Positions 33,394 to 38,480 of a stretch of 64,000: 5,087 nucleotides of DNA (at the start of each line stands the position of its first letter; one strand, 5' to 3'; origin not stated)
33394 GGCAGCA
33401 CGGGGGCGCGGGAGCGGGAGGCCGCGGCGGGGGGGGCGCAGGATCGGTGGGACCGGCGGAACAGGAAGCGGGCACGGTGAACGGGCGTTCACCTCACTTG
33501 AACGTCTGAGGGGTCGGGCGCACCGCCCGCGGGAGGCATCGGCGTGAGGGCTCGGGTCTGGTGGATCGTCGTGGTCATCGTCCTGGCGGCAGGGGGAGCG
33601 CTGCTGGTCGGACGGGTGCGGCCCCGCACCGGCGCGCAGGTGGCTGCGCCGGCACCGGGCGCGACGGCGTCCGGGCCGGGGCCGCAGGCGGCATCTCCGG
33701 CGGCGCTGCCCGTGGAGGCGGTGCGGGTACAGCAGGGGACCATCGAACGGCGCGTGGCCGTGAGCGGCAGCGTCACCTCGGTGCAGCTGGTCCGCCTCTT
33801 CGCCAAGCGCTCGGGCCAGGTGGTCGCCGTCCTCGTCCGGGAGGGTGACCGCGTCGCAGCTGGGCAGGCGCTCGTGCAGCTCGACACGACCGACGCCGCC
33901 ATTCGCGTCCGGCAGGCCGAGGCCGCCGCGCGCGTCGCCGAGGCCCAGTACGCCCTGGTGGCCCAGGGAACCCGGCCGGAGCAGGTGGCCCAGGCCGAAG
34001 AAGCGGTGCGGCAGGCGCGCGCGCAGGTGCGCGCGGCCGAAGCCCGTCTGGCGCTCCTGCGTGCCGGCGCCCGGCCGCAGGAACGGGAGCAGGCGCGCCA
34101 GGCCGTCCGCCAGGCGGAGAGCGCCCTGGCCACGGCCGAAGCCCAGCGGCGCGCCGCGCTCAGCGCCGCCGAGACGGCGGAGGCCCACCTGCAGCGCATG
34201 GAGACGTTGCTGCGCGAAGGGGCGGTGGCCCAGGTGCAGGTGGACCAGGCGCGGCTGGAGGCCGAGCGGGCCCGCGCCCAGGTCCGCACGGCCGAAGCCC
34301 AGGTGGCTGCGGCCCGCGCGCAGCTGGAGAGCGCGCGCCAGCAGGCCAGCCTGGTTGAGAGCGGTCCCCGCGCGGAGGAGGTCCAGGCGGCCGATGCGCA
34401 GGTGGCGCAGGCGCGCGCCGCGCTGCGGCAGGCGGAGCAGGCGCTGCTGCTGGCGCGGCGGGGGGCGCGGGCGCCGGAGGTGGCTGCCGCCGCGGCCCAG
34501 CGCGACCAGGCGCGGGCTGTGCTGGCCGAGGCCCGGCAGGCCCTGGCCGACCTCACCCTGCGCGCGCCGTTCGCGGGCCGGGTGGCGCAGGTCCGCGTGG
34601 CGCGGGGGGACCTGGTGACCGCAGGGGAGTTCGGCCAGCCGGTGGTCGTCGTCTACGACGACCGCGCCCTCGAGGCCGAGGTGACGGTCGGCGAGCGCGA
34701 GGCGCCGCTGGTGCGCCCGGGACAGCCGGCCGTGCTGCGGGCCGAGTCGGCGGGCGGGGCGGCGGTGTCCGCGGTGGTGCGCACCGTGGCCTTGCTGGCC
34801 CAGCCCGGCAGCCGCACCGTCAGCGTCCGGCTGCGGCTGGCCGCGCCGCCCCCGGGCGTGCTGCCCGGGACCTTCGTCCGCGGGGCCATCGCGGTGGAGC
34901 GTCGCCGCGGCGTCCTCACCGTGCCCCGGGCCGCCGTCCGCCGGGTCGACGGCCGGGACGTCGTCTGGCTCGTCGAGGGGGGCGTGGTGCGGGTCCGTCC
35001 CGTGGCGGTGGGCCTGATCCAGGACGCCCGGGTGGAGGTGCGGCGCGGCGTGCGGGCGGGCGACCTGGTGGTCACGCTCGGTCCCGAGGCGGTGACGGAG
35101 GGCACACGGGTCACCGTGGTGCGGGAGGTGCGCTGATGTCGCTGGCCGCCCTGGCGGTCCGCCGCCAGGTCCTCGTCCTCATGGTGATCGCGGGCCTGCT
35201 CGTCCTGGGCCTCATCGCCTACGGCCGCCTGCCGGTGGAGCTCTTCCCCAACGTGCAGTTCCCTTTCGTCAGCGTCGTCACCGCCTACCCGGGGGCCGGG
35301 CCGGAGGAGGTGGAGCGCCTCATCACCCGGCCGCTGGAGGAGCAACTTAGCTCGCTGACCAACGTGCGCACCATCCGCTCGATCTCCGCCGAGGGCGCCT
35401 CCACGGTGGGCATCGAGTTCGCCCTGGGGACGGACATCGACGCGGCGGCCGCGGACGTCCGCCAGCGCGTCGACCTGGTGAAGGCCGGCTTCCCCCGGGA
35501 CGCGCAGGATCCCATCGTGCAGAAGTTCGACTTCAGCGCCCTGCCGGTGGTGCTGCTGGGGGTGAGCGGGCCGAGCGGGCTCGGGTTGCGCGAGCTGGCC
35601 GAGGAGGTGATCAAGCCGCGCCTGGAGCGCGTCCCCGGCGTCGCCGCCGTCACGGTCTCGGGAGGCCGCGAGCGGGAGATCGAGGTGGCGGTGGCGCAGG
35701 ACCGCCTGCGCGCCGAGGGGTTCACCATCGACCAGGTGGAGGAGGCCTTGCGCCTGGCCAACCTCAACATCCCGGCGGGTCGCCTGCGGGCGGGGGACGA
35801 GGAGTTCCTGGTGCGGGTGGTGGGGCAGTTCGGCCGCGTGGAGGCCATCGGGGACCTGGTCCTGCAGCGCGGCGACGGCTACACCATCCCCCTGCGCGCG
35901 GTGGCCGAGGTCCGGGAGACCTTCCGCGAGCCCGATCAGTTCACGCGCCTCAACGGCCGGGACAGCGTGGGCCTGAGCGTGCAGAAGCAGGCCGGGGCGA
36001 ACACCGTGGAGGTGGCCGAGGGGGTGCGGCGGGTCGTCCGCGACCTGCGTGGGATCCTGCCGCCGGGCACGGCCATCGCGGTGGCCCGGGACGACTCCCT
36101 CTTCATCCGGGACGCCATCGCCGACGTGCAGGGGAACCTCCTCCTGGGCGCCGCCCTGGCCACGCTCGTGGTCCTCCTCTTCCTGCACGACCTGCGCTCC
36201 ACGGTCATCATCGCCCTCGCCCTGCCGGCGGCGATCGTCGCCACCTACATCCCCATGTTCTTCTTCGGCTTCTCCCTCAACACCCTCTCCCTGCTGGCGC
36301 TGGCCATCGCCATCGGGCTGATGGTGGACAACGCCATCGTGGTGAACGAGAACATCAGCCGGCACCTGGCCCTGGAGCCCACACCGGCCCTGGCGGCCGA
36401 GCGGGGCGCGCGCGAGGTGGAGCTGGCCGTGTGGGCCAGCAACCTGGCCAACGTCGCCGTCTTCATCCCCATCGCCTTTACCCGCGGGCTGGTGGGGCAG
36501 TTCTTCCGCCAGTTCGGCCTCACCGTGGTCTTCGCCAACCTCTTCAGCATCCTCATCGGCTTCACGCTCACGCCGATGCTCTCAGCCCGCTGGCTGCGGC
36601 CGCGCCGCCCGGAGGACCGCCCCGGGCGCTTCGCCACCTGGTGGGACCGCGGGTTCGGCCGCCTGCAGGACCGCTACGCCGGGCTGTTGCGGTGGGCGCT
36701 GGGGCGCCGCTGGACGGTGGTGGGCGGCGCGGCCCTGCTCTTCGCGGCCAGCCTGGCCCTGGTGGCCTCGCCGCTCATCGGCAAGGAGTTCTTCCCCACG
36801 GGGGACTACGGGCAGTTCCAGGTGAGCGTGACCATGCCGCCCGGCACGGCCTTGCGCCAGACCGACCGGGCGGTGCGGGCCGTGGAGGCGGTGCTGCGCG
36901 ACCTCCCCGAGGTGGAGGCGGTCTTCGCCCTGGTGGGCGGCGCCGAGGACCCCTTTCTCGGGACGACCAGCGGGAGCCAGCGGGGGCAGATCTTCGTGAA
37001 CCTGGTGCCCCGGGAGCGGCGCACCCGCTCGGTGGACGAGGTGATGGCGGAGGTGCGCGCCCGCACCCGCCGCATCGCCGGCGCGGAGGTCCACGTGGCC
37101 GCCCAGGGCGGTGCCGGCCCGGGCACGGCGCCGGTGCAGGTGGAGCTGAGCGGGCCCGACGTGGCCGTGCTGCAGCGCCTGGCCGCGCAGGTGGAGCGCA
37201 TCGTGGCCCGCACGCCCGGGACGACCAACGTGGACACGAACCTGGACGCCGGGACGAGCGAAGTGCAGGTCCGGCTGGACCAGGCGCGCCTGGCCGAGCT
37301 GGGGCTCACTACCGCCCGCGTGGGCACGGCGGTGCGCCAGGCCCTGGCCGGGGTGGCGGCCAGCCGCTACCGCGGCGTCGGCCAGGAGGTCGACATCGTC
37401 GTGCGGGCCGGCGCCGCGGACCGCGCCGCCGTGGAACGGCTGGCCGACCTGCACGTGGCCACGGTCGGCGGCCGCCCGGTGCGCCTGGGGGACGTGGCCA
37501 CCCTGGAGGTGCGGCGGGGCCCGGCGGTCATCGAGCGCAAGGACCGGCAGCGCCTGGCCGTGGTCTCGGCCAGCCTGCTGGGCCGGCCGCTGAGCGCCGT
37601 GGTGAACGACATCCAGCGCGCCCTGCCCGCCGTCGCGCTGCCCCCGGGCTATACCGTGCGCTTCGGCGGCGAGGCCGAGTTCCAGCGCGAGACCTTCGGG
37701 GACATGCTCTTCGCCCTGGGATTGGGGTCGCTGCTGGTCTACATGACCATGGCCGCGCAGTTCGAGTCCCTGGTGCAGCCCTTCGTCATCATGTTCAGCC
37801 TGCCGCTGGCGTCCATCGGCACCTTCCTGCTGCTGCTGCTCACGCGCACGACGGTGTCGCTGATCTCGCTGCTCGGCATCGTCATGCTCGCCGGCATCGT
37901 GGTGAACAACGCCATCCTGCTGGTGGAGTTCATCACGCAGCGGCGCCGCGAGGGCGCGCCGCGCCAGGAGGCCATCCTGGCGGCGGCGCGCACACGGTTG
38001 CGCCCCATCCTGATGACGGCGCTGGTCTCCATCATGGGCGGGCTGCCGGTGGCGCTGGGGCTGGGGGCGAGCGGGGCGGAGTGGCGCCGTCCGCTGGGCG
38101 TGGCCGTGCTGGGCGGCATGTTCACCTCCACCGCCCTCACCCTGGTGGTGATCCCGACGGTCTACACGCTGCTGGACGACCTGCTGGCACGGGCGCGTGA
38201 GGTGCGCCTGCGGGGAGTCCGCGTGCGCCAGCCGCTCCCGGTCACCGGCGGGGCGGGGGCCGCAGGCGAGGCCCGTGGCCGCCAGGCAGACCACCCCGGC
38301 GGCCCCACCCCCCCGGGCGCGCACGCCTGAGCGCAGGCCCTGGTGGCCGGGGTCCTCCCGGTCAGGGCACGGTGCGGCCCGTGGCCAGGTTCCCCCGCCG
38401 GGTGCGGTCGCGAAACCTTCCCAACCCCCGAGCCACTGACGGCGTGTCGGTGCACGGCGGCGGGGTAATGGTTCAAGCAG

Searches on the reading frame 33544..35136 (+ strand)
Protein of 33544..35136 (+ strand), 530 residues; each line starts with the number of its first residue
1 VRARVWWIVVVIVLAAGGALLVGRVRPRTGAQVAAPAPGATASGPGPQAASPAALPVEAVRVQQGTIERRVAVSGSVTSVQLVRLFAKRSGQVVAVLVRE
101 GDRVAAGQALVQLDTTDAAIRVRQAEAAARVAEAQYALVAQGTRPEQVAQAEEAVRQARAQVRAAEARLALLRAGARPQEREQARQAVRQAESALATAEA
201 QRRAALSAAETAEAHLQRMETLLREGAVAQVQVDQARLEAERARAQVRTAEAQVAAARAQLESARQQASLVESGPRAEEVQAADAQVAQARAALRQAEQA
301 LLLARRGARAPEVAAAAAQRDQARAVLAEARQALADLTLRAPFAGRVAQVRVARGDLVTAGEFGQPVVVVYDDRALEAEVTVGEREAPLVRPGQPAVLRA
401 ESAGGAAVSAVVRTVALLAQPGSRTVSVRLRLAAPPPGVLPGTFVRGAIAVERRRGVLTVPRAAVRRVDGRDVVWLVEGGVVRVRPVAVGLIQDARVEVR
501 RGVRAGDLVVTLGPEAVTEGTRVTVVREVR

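Call 46: search_protein_families(library=pfam, proteins=[window:33544-35136:+], max_evalue=0.000001)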
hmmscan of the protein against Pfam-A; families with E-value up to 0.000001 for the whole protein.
window:33544-35136:+ (530 aa): 3 families
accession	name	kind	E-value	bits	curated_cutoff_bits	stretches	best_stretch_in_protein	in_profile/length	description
PF13437.12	HlyD_3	-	1.5e-12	48.6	22.2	1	338-442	1-106/106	HlyD family secretion protein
PF16576.10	HlyD_D23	-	6.8e-12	45.6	30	1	227-445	8-214/214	Barrel-sandwich domain of CusB or HlyD membrane-fusion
PF13533.13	Biotin_lipoyl_2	-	2.3e-11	43.7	29.8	0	85-114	3-32/32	Biotin-lipoyl like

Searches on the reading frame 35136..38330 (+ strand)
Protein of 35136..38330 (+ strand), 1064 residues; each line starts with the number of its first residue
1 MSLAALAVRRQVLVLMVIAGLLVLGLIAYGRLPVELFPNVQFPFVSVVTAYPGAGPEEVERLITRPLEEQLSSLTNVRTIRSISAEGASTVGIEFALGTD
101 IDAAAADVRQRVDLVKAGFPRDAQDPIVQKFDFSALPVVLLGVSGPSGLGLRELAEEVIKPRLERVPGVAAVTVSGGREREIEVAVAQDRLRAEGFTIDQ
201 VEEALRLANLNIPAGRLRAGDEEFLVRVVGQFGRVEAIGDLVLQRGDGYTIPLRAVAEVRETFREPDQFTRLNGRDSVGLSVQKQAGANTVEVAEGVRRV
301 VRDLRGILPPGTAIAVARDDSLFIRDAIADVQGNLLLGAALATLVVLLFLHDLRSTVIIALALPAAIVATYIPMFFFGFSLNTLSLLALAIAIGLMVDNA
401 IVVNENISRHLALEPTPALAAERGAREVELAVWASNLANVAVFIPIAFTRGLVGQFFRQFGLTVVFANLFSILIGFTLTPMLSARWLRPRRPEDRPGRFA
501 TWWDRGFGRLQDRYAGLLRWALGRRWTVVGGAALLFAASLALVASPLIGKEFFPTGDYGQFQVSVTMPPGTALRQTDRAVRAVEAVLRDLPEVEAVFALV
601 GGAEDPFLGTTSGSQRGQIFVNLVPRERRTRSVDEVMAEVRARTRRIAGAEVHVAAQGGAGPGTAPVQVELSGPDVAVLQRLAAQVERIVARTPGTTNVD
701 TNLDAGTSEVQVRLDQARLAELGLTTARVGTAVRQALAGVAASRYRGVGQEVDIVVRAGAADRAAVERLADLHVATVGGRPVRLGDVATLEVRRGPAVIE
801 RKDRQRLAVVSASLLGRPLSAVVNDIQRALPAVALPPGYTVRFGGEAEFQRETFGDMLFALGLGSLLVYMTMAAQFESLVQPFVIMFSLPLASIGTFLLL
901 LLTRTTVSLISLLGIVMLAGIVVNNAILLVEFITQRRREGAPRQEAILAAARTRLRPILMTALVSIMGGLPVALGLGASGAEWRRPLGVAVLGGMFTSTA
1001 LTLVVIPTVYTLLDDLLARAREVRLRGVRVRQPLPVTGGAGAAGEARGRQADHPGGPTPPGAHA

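Call 46: search_protein_families(library=pfam, proteins=[window:35136-38330:+], max_evalue=0.000001)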
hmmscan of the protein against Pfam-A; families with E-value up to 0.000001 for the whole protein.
window:35136-38330:+ (1064 aa): 1 family
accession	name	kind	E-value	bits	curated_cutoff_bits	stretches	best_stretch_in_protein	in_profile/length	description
PF00873.25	ACR_tran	-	5.7e-271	902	28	1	4-1013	2-1020/1021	AcrB/AcrD/AcrF family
